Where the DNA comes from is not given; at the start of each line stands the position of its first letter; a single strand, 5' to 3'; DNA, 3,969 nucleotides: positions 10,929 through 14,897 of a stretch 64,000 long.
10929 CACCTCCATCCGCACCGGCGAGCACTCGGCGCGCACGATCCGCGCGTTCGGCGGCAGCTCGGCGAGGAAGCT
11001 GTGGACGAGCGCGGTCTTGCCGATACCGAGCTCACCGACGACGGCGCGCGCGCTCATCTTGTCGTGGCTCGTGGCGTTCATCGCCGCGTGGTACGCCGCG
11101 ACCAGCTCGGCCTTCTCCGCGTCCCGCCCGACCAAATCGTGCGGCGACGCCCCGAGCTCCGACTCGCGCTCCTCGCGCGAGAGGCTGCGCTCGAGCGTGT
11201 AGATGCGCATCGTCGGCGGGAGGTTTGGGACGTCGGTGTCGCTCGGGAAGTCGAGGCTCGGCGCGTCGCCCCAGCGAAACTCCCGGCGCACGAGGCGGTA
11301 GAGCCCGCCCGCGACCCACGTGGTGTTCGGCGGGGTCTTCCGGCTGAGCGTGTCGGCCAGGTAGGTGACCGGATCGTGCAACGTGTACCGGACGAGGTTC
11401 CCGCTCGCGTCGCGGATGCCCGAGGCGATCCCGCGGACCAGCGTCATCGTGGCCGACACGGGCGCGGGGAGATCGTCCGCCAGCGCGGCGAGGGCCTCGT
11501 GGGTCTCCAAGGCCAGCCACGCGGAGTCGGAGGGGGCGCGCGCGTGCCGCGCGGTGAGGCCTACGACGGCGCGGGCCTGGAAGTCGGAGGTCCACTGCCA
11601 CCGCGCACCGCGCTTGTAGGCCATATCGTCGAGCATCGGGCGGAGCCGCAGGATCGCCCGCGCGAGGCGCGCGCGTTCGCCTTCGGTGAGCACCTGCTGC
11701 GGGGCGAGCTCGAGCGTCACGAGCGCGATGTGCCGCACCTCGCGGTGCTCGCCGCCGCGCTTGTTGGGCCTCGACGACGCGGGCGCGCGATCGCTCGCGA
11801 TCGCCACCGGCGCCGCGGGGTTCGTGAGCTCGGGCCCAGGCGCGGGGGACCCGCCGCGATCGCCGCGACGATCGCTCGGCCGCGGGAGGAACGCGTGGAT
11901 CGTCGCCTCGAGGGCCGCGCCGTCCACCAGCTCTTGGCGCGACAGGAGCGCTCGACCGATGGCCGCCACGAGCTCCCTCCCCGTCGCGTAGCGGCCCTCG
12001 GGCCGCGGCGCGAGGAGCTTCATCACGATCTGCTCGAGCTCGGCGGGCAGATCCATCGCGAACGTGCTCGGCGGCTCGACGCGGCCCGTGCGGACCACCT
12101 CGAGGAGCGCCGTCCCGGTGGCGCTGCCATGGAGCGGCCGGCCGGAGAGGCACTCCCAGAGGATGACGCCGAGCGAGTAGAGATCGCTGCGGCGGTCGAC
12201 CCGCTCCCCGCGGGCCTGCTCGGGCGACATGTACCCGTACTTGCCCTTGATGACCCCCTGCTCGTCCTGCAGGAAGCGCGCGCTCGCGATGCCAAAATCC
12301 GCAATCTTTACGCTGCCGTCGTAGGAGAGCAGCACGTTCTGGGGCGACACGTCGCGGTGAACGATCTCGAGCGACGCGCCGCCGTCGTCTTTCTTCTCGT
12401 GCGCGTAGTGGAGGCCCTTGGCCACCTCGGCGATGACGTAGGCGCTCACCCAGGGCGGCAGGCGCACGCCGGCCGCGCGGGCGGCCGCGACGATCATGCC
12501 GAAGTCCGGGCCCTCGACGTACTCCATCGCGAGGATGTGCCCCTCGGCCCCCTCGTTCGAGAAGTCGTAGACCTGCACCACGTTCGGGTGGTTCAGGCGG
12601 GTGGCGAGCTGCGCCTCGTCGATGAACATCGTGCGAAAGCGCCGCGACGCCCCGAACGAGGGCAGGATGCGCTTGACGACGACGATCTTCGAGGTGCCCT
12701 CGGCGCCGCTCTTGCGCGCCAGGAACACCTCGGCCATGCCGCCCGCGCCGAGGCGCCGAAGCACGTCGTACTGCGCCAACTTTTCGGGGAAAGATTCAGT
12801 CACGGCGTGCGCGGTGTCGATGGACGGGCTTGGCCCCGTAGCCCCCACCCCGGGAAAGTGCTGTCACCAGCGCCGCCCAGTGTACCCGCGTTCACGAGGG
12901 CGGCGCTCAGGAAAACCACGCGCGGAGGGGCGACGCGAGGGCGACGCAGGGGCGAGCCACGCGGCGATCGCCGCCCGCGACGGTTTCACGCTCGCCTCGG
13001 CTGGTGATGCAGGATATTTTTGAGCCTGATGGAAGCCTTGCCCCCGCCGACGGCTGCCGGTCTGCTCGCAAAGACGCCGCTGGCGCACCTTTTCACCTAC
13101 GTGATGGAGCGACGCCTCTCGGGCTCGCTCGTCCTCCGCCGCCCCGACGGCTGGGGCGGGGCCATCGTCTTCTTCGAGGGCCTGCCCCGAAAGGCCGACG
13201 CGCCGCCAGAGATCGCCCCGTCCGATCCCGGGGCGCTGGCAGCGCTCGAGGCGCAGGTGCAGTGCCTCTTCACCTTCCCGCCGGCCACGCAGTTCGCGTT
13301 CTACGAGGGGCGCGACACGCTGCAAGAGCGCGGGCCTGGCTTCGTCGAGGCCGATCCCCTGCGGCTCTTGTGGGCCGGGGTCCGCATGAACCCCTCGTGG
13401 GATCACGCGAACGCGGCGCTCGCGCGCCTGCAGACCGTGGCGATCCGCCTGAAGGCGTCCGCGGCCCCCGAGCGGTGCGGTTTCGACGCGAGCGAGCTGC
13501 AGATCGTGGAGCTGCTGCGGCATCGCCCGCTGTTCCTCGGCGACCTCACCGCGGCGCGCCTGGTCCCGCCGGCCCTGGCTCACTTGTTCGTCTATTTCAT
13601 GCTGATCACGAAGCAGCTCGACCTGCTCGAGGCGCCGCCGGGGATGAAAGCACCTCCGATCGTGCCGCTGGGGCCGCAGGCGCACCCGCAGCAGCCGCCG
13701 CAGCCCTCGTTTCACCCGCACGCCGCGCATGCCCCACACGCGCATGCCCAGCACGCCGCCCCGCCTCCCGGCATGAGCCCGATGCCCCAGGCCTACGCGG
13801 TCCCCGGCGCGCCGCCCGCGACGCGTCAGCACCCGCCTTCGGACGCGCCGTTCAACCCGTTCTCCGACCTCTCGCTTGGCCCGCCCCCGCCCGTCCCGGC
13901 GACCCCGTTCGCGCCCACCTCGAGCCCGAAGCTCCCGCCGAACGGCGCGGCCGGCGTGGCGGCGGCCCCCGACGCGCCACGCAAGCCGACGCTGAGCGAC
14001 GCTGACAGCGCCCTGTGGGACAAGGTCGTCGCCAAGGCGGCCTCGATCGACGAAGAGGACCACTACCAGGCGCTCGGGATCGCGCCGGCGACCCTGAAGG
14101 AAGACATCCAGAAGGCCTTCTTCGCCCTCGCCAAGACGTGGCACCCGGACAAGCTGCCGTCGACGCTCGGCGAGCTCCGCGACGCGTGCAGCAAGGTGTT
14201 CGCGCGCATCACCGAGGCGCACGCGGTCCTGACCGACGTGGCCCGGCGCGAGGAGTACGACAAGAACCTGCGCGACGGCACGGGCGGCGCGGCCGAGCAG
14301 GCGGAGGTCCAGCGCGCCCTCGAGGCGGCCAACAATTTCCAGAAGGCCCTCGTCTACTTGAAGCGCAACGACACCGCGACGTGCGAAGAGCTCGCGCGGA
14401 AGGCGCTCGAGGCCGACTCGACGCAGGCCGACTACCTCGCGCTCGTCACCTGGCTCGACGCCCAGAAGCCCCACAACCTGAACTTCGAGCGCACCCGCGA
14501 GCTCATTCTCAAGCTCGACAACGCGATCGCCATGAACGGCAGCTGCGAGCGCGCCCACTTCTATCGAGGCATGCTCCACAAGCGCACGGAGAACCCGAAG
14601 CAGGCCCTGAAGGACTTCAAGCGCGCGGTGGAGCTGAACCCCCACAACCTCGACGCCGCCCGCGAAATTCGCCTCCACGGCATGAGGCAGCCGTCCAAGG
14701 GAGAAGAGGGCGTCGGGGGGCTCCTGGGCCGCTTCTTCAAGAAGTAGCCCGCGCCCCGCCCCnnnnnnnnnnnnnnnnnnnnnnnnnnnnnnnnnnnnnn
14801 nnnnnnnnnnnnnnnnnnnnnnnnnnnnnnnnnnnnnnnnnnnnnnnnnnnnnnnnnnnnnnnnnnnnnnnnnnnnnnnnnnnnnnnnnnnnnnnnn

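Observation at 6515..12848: Kinase, cyclase-homology, STAND and TPR giant protein translationally coupled to a patatin phospholipase: a candidate signal-activated lipase module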

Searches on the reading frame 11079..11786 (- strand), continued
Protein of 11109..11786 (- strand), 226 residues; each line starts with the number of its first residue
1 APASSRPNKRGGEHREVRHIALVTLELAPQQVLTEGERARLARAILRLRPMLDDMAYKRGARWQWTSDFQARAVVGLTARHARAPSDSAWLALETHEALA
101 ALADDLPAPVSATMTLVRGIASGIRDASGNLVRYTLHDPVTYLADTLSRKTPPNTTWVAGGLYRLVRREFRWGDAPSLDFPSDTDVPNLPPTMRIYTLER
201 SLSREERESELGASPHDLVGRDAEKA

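Call 95: search_protein_families(library=pfam, proteins=[L092:9397-10314:+, L090:9391-10104:+, L086:4945-5994:+, L089:9410-10414:+], max_evalue=0.1)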
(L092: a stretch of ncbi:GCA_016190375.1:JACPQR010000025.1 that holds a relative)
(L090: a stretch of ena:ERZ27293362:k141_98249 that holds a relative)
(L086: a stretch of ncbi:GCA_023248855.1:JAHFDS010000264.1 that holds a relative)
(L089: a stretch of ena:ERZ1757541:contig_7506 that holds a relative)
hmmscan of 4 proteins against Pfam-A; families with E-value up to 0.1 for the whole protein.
L092:9397-10314:+ (305 aa): 3 families
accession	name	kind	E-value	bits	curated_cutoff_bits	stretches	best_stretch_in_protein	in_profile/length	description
PF20297.4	MSSS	-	0.0096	16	26.8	0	53-74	8-29/42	MutS2 and Smr-associated SH3 domain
PF21311.3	Phage_RBD_prop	-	0.012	15.7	23.7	0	204-221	164-181/255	Phage 5-bladed beta propeller receptor binding platform domain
PF11314.13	DUF3117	-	0.038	14.3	25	0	100-109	19-28/50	Protein of unknown function (DUF3117)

L090:9391-10104:+ (237 aa): 0 families

L086:4945-5994:+ (349 aa): 2 families
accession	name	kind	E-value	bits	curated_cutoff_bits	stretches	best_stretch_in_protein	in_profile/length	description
PF01368.27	DHH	-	1.1e-08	35.8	28.1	1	28-170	3-124/125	DHH family, N-terminal domain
PF02272.25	DHHA1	-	0.00093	20.1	25.9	1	245-311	18-85/102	DHHA1 domain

L089:9410-10414:+ (334 aa): 7 families
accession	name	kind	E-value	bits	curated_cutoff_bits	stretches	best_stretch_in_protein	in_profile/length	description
PF00005.33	ABC_tran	-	4.3e-30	105.5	25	1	41-182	1-136/137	ABC transporter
PF13304.12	AAA_21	-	1.5e-12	48.7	27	2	146-212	229-298/304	AAA domain, putative AbiEii toxin, Type IV TA system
PF13732.12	DrrA1-3_C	-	0.0065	17.6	27.4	1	252-318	16-79/81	ATP-binding protein DrrA1-3-like, C-terminal domain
PF13476.12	AAA_23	-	0.016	16.3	27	1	49-71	18-39/201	AAA domain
PF02223.23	Thymidylate_kin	-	0.028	14.5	27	0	58-98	3-42/185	Thymidylate kinase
PF13555.12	AAA_29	-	0.031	14.5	27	1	43-79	14-50/61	P-loop containing region of AAA domain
PF13401.12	AAA_22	-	0.064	14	27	0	58-102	12-33/130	AAA domain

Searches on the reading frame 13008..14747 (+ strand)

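Call 12: search_protein_families(library=pfam, proteins=[window:13008-14747:+], max_evalue=0.01)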
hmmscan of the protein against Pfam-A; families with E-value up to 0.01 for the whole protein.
window:13008-14747:+ (579 aa): 6 families
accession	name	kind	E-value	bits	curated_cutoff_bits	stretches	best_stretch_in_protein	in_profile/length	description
PF00226.36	DnaJ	-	6.6e-13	49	27.8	1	351-418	1-63/63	DnaJ domain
PF00515.34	TPR_1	-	9.2e-10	38.4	27.8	1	515-547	2-34/34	Tetratricopeptide repeat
PF07719.23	TPR_2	-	1.1e-09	38.1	27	1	515-547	2-34/34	Tetratricopeptide repeat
PF13181.12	TPR_8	-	6.3e-06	26.4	25.7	0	518-547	5-34/34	Tetratricopeptide repeat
PF13428.12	TPR_14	-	0.0025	18.8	23.5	0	515-552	2-39/44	Tetratricopeptide repeat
PF12895.13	ANAPC3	-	0.0038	17.9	27.2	0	441-486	24-70/82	Anaphase-promoting complex, cyclosome, subunit 3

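Call 72: search_protein_families(library=padloc, proteins=[window:13008-14747:+], max_evalue=0.00001)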
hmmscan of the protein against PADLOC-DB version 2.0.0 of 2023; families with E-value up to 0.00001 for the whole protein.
window:13008-14747:+ (579 aa): 0 families
